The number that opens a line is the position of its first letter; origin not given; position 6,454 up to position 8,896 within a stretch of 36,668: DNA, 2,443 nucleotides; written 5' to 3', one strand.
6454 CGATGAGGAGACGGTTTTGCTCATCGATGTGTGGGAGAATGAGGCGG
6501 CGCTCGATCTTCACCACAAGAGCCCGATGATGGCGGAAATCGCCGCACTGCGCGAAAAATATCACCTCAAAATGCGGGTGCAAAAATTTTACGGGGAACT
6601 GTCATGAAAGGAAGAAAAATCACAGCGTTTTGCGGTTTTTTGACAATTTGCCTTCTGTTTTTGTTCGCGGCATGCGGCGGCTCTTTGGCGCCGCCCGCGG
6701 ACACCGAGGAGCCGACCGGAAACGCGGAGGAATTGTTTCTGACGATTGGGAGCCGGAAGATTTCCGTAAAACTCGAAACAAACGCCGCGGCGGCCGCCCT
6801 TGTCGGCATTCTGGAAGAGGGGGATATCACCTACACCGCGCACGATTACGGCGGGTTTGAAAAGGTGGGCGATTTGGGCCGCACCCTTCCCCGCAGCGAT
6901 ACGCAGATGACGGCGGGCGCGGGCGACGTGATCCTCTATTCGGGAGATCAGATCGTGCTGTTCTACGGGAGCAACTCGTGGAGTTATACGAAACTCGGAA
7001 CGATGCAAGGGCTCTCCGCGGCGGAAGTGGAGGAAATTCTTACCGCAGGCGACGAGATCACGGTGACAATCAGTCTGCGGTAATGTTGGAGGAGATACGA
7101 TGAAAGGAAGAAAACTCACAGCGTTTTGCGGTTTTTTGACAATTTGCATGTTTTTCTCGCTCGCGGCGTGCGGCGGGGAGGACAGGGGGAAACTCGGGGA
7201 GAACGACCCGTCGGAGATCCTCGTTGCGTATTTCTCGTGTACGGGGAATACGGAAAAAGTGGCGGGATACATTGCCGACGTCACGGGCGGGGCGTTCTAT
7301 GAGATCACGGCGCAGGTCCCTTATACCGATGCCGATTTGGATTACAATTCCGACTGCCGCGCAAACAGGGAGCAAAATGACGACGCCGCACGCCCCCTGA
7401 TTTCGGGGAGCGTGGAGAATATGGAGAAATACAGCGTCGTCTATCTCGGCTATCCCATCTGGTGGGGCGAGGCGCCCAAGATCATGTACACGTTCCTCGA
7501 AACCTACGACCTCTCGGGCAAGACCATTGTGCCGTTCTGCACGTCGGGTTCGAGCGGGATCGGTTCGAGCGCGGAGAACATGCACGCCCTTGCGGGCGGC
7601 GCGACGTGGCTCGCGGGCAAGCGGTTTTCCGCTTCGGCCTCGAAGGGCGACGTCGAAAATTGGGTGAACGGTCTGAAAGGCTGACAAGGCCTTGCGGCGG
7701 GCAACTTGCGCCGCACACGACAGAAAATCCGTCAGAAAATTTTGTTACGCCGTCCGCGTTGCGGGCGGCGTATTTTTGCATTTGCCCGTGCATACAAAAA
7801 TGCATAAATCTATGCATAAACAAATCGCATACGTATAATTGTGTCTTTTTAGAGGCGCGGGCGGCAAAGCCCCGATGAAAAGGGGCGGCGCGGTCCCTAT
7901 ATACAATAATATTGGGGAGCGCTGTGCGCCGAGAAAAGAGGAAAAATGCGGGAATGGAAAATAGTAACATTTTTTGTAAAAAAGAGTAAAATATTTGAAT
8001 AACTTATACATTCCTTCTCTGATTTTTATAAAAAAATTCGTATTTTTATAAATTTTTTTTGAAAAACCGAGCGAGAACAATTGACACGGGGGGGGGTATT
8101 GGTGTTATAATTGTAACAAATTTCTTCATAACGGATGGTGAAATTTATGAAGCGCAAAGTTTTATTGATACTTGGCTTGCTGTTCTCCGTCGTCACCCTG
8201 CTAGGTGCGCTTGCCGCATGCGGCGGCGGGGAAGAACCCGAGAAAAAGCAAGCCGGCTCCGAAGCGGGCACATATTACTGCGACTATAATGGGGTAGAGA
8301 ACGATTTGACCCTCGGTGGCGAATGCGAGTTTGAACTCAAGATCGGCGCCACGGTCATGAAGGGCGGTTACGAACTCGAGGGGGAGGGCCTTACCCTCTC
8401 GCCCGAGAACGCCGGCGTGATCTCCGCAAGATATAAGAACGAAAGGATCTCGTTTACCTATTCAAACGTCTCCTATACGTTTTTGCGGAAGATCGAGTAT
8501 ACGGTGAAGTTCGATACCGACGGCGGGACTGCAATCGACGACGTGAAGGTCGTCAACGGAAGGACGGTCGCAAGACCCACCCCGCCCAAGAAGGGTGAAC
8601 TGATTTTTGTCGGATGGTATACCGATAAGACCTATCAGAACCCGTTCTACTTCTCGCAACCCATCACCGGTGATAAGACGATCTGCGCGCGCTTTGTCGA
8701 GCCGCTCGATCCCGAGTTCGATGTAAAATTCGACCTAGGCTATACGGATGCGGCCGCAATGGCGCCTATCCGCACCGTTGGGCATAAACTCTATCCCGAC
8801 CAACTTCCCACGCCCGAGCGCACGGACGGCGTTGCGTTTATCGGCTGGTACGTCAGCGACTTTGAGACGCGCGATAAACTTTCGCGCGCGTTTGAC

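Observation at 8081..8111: G9 tract inside the -35/-10 spacer of the locus promoter: candidate slipped-strand phase or rheostat switch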

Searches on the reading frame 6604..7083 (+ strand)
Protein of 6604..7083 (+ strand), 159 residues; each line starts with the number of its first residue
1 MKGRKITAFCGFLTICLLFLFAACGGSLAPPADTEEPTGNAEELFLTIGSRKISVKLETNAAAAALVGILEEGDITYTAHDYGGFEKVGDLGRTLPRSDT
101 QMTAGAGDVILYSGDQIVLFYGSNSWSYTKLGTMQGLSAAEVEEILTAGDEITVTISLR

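Call 9: search_protein_families(library=pfam, proteins=[window:6604-7083:+])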
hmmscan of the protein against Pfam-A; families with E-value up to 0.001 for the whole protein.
window:6604-7083:+ (159 aa): 1 family
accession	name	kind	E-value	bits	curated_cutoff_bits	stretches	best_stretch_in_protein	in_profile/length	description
PF18050.6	Cyclophil_like2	-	1.3e-21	77.2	22.7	1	46-157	1-115/115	Cyclophilin-like family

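Call 13: find_encoding_contigs(protein=window:6604-7083:+, flank=4000, max_places=10)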
Protein window:6604-7083:+ (159 aa): 2 contigs read that carry it; 2 places shown.
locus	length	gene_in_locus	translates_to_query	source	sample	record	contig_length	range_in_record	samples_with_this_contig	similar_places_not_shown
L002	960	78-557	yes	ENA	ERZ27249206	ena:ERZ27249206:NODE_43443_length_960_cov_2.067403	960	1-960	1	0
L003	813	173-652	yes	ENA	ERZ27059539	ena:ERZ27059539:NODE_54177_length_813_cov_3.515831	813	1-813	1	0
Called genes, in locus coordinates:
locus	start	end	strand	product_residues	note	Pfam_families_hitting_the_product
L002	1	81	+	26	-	?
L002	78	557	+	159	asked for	PF18050:Cyclophil_like2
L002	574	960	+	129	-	?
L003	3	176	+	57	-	?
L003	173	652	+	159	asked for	PF18050:Cyclophil_like2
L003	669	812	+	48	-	?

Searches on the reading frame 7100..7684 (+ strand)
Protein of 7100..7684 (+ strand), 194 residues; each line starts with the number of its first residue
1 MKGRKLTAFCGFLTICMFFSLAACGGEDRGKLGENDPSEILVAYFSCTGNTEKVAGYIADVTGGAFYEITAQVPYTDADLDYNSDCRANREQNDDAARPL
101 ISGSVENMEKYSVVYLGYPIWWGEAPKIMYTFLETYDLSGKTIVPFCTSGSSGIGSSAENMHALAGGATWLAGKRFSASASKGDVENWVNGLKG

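Call 9: search_protein_families(library=pfam, proteins=[window:7100-7684:+])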
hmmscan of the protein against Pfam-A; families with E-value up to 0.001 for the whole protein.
window:7100-7684:+ (194 aa): 3 families
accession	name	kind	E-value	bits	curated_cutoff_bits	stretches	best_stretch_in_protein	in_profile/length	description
PF12682.12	Flavodoxin_4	-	1.4e-51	174.5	24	1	40-190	2-153/155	Flavodoxin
PF12641.12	Flavodoxin_3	-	5.5e-07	30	27.5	0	41-69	1-31/160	Flavodoxin domain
PF12724.12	Flavodoxin_5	-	6.2e-06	27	27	0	41-65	1-25/145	Flavodoxin domain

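Call 11: find_encoding_contigs(protein=window:7100-7684:+, flank=3000, max_places=10)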
Protein window:7100-7684:+ (194 aa): 1 contig read that carries it; 1 place shown.
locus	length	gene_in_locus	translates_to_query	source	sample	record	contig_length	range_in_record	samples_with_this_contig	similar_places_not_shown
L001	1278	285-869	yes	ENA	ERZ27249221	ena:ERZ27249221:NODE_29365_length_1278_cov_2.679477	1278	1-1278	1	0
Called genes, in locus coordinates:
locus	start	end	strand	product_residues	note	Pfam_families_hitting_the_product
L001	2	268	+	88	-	?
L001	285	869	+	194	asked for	PF12641:Flavodoxin_3 (faint), PF12682:Flavodoxin_4, PF12724:Flavodoxin_5 (faint)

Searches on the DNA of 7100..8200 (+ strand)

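Call 41: search_rna_families(source=window, start=7650, end=8200, threshold=evalue, max_evalue=1)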
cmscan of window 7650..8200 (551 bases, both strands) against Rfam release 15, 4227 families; matches with E-value up to 1: 4.
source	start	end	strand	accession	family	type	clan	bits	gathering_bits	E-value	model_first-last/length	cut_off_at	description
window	7782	7864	+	RF03370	mir-2566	Gene; miRNA;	-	20.5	86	0.38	1-83/83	no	mir-2566 microRNA precursor family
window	7736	7875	-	RF04324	Pestivirus-3UTR-SLIV-SLIII-SLII-CSFV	Gene; sRNA;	CL00151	19.2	150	0.51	1-170/170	no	Pestivirus 3' UTR SLIV, SLIII and SLII classical swine fever virus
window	8027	8134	-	RF00506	Thr_leader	Cis-reg; leader;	-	17.7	55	0.93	1-118/118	no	Threonine operon leader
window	8018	8052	+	RF02350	psRNA6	Gene; sRNA;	-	13.2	60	0.22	1-333/333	no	Nitrosomonas sRNA psRNA6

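Call 55: search_rna_families(sources=[L001, L004, L005, L006, L012, L013, L014, L015, L016, L011], threshold=gathering)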
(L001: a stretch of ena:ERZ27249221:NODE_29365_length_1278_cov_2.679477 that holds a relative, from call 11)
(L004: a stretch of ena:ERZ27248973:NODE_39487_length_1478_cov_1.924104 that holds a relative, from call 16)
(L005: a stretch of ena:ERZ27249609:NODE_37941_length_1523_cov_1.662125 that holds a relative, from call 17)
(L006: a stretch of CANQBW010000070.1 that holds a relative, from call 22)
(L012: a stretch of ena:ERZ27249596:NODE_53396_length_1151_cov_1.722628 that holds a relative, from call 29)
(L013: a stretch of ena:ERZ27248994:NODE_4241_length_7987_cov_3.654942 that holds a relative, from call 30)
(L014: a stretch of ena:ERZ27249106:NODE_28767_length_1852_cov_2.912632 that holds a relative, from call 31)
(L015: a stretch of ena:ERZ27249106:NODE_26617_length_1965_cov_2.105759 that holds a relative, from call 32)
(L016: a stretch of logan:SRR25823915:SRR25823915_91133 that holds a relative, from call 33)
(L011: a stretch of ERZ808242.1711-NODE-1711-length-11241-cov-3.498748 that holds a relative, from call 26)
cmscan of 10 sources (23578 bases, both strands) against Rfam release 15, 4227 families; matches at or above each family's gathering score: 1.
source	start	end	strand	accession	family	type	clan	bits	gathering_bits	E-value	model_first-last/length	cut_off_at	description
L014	287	358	-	RF00005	tRNA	Gene; tRNA;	CL00001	58.5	29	1.7e-10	1-71/71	no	tRNA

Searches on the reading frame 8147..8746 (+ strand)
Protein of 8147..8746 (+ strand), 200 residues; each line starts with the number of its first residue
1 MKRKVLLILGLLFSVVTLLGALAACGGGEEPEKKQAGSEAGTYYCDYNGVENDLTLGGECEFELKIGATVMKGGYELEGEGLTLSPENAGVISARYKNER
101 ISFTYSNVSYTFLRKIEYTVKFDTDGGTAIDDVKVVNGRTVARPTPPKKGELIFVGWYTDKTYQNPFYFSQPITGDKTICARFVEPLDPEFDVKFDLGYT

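Call 15: find_homologous_proteins(query=window:8147-8746:+, max_evalue=0.00001)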
Query window:8147-8746:+ (200 aa): 2 proteins with E <= 0.00001 among 313 candidates.
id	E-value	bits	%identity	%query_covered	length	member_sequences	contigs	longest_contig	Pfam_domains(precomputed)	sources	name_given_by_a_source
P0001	2.6e-62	228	52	100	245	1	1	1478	PF09479.17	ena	-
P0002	3.8e-58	214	67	73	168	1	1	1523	-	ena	-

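Call 16: find_encoding_contigs(protein=P0001, flank=3000)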
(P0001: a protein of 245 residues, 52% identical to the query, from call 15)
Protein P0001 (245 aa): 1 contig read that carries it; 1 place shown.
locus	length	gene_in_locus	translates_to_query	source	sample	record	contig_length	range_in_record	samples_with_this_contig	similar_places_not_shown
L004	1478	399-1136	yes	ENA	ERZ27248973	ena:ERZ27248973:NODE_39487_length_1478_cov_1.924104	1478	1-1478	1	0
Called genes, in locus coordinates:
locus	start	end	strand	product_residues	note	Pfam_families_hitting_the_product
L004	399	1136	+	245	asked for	PF09479:Flg_new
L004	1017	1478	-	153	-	?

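Call 17: find_encoding_contigs(protein=P0002, flank=3000)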
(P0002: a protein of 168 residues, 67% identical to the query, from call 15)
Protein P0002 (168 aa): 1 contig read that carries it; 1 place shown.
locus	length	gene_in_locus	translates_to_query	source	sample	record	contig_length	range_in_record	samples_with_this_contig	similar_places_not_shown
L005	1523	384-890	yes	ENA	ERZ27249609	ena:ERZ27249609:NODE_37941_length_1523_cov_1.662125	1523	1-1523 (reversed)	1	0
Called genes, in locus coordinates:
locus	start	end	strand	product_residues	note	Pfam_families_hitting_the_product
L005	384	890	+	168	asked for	-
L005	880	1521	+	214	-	?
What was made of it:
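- The comparison contigs have 1.7-2.7x coverage (calls 11, 17).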

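Call 22: find_related_loci(query=A1, collection=genome_contigs, flank=6000)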
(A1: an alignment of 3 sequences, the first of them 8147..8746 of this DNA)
Query A1 (200 aa) in genome_contigs; peptide patterns used: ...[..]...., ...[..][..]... (x = any residue, [..] = any of these).
39 stretches matched a pattern; 5 encode a relative of the query (tblastn E <= 1e-3); 5 distinct loci.
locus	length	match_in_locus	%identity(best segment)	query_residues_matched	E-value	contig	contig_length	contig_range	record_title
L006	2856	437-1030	64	1-199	1e-87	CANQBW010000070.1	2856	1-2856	MAG: uncultured Clostridia bacterium isolate Lapin-001__bin57 genome assembly, contig: Lapin-001__NODE_24466_length_2856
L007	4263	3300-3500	49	117-183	4e-18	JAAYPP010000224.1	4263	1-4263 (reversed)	MAG: Lentisphaerae bacterium isolate AS22ysBPME_238 179597_AS22, whole genome shotgun sequence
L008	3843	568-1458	34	83-195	1e-10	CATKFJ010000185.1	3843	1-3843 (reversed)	MAG: uncultured bacterium isolate iMGMC-891_1678881701 genome assembly, contig: MegahitA5_252501, whole genome shotgun s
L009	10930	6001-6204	44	115-185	2e-10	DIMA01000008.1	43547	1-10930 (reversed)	MAG TPA_asm: Bacillales bacterium UBA5578 UBA5578_contig_760, whole genome shotgun sequence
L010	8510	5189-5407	35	115-184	2e-8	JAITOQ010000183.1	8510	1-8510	MAG: Clostridiales bacterium isolate Po218_bin63 k119_4953886, whole genome shotgun sequence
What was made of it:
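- Tried and rejected: The other four hits matched only the Flg_new repeat (call 22). It could not be determined beyond the title of the L006 record, 'uncultured Clostridia bacterium' (call 22).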

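Call 26: find_related_loci(query=A2, collection=metagenome_contigs, flank=3000)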
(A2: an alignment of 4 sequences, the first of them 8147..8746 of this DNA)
Query A2 (200 aa) in metagenome_contigs; peptide patterns used: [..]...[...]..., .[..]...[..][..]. (x = any residue, [..] = any of these).
206 stretches matched a pattern; 1 encode a relative of the query (tblastn E <= 1e-3); 1 distinct loci.
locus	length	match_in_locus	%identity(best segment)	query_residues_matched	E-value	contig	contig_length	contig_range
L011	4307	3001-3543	34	3-185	1e-24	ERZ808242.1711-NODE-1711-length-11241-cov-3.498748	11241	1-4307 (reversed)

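Call 28: find_homologous_proteins(query=A2, max_evalue=1e-8)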
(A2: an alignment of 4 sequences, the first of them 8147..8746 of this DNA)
Query A2 (4 sequences) (200 aa, profile of the alignment): 130 proteins with E <= 1e-8 among 8000 candidates; the best 120 are listed.
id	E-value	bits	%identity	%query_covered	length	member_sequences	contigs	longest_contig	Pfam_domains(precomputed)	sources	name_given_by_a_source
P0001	1.8e-104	366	52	100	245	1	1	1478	PF09479.17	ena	-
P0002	5.9e-75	269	67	73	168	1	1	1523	-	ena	-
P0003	3.8e-67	244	49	99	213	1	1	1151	PF09479.17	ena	-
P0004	3.8e-59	218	48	99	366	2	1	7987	PF09479.17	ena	-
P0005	4.5e-59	217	44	99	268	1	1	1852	PF09479.17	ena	-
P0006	2.8e-58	215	46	99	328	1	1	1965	PF09479.17,PF14292.13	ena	-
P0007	4.7e-45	172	42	87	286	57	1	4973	PF09479.17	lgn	-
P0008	1.5e-38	150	39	40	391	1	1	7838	PF09479.17,PF26835.1,PF18998.7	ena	-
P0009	8.3e-38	148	37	40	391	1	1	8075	PF09479.17,PF26835.1,PF18998.7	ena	-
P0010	5.9e-36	142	35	89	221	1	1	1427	PF09479.17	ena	-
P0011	1.3e-35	141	36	96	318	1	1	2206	PF09479.17,PF00004.36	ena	-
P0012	2.7e-35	140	38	99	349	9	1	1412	PF09479.17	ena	-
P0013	7.2e-35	138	39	33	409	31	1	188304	PF09479.17,PF18998.7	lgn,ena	-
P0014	7.6e-35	138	33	99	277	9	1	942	PF09479.17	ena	-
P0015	2.0e-34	137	34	41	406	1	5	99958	PF09479.17,PF18998.7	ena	-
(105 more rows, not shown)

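Call 29: find_encoding_contigs(protein=P0003, flank=1500)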
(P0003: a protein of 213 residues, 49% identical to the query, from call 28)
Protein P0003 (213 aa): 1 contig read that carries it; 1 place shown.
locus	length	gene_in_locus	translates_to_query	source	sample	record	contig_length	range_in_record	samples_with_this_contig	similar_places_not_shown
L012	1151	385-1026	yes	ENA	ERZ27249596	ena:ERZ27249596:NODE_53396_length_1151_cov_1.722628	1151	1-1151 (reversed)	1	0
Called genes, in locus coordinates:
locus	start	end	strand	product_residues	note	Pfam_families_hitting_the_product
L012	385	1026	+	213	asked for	PF09479:Flg_new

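Call 30: find_encoding_contigs(protein=P0004, flank=1500)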
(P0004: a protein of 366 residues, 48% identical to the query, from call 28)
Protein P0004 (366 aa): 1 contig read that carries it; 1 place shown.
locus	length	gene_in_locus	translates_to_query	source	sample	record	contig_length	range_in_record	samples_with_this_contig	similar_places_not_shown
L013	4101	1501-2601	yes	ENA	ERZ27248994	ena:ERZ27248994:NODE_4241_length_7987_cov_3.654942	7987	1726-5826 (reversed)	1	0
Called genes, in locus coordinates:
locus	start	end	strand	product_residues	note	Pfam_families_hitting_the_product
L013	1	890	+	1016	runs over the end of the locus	?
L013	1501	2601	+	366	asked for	PF09479:Flg_new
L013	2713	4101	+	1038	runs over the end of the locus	?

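Call 31: find_encoding_contigs(protein=P0005, flank=1500)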
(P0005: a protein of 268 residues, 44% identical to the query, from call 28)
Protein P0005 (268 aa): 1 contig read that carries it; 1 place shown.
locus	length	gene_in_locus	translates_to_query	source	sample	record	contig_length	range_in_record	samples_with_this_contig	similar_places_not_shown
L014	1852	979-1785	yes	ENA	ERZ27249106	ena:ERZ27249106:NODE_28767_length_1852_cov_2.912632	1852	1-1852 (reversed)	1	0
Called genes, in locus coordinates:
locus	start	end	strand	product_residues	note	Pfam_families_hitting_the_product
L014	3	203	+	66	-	?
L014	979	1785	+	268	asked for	PF09479:Flg_new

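Call 32: find_encoding_contigs(protein=P0006, flank=1500)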
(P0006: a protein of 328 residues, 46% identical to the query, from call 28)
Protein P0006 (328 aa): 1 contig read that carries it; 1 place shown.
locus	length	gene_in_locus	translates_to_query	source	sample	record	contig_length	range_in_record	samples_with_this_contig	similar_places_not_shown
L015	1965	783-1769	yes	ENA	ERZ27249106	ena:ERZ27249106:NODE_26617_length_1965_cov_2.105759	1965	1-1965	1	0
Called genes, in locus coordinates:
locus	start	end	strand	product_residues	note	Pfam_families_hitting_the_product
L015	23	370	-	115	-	PF06296:RelE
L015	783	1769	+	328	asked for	PF14292:SusE (faint), PF09479:Flg_new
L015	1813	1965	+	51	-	?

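Call 33: find_encoding_contigs(protein=P0007, flank=1500, max_places=10)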
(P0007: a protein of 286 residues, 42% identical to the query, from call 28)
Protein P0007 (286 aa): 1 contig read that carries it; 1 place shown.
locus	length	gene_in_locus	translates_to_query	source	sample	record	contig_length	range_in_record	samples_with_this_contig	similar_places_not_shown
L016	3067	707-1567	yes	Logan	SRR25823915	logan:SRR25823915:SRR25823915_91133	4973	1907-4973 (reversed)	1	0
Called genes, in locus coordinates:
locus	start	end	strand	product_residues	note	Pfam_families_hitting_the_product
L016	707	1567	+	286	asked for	PF09479:Flg_new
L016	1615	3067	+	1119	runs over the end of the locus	?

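Call 56: find_encoding_contigs(protein=P0012, flank=1500, max_places=10)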
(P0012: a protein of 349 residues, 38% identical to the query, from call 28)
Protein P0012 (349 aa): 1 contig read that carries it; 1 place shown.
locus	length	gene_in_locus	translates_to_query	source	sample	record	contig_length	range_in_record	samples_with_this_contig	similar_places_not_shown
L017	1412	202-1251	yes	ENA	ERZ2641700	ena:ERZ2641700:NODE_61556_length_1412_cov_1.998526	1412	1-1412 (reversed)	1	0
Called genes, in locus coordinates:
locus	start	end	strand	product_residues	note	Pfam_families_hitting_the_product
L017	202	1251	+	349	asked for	PF09479:Flg_new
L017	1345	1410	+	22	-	?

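Call 57: find_encoding_contigs(protein=P0014, flank=1500, max_places=10)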
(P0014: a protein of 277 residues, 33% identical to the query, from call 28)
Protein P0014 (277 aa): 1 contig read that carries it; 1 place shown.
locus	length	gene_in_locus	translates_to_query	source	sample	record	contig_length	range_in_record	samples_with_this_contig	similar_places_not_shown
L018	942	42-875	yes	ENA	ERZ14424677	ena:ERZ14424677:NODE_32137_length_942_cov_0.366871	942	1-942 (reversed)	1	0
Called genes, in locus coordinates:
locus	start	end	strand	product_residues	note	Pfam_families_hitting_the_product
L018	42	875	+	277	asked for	PF09479:Flg_new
